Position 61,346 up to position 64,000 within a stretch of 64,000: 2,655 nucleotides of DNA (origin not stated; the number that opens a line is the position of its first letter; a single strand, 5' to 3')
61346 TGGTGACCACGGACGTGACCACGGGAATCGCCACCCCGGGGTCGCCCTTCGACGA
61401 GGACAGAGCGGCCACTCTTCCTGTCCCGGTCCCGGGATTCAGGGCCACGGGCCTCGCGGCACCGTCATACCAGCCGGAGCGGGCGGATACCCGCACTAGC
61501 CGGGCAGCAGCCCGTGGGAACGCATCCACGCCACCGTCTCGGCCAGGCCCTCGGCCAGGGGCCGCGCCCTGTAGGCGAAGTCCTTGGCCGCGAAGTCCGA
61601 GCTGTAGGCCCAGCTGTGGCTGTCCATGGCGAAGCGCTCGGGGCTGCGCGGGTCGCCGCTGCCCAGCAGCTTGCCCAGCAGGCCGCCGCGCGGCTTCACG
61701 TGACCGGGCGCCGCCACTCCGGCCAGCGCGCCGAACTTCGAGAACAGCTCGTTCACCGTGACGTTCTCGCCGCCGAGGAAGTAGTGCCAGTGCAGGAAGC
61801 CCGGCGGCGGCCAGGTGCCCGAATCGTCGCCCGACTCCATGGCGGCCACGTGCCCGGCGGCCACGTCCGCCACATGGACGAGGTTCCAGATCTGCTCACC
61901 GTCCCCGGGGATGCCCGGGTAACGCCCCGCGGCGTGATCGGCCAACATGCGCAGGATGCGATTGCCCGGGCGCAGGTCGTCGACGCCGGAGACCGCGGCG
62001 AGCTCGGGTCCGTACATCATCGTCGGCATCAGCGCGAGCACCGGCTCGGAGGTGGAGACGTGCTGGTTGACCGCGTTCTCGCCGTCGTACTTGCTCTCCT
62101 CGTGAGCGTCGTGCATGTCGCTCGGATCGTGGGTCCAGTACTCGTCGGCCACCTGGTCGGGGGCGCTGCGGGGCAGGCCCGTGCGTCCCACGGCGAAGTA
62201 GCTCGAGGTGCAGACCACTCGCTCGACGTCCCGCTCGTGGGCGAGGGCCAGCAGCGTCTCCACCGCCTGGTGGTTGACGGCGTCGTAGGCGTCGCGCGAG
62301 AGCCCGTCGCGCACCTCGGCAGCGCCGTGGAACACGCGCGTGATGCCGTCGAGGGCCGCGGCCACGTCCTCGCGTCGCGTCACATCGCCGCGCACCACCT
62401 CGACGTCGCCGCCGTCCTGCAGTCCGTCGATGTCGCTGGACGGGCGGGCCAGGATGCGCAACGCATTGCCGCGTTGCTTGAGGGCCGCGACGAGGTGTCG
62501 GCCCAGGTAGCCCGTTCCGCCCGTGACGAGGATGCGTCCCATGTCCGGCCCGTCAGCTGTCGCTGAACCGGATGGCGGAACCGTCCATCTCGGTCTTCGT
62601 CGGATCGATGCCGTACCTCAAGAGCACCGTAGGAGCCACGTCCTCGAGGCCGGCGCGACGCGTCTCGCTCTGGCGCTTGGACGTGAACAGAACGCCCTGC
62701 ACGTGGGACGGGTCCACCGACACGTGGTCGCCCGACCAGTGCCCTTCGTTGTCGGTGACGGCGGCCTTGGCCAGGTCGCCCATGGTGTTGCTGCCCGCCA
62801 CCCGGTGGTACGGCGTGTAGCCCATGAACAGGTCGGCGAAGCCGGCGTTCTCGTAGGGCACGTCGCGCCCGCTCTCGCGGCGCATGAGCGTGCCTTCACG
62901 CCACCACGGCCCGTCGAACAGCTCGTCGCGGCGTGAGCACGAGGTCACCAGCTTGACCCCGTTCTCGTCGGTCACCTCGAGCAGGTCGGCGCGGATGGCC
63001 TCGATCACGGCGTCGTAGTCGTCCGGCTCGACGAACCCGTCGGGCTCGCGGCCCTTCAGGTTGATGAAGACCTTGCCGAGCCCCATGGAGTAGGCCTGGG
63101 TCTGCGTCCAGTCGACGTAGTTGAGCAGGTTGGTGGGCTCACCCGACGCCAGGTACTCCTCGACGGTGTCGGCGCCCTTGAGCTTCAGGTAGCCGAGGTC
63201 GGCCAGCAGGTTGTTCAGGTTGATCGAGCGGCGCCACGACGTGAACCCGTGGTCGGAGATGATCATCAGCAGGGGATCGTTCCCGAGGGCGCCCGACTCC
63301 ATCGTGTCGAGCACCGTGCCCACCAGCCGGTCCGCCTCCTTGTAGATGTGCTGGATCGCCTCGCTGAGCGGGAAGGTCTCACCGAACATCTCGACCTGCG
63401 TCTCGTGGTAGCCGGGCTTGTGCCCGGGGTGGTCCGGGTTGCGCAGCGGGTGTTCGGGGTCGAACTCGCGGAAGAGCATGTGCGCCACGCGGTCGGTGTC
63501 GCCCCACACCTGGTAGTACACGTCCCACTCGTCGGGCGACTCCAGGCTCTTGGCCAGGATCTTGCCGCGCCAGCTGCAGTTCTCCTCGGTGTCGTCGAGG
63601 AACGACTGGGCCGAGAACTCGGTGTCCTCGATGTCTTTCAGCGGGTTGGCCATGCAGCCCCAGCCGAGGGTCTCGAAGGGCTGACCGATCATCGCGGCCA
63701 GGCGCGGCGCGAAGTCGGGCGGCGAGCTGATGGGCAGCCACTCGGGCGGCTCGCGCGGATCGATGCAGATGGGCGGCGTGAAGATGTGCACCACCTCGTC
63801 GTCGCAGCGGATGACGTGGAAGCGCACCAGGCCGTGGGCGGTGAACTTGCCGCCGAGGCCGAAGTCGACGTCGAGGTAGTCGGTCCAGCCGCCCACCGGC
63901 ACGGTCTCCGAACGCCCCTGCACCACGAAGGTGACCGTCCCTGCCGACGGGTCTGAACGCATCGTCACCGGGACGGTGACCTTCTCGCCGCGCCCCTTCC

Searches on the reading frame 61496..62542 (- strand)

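Call 91: search_protein_families(library=pfam, proteins=[window:61496-62542:-], max_evalue=0.001)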
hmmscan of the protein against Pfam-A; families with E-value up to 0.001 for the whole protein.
window:61496-62542:- (348 aa): 9 families
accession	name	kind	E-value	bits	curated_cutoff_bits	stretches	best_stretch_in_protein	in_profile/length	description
PF01370.27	Epimerase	-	1.4e-27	97.1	20.9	1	4-240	1-230/240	NAD dependent epimerase/dehydratase family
PF01073.25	3Beta_HSD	-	1.8e-17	63.7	22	1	5-183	1-188/280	3-beta hydroxysteroid dehydrogenase/isomerase family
PF13460.12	NAD_binding_10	-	2.9e-15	57.1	27.2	1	8-120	1-104/184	NAD(P)H-binding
PF07993.18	NAD_binding_4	-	2.8e-11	43.5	20.1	1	6-224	1-251/258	Male sterility protein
PF05368.20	NmrA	-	3.2e-09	37.3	27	1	3-75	4-78/298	NmrA-like family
PF04321.23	RmlD_sub_bind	-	1.2e-07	31.6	27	1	3-162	2-140/287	RmlD substrate binding domain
PF08659.16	KR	-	4.1e-07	30.5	22.6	1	2-114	1-136/180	KR domain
PF16363.11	GDP_Man_Dehyd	-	4.2e-05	23.6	27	1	5-83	1-92/332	GDP-mannose 4,6 dehydratase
PF02719.21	Polysacc_synt_2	-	0.00022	20.9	20.2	1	4-118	1-132/293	Polysaccharide biosynthesis protein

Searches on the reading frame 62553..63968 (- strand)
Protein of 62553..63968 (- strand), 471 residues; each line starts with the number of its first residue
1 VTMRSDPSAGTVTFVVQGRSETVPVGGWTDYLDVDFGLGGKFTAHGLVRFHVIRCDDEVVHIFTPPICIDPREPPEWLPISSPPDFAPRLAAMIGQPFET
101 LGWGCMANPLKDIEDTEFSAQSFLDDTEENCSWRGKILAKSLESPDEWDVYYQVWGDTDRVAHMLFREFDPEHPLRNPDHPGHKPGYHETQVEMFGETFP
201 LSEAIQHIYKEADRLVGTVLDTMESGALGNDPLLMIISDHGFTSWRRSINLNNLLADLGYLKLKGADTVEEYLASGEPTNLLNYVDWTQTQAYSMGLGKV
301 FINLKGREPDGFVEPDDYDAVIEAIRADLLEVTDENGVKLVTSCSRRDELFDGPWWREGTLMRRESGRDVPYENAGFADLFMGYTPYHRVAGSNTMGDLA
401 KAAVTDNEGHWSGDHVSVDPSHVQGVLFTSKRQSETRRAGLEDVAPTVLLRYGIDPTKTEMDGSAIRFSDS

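Call 91: search_protein_families(library=pfam, proteins=[window:62553-63968:-], max_evalue=0.001)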
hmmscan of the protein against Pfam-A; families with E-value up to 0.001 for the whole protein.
window:62553-63968:- (471 aa): 1 family
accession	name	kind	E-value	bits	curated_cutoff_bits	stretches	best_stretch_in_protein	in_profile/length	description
PF01663.27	Phosphodiest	-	6.4e-14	52.7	23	1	132-351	157-298/342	Type I phosphodiesterase / nucleotide pyrophosphatase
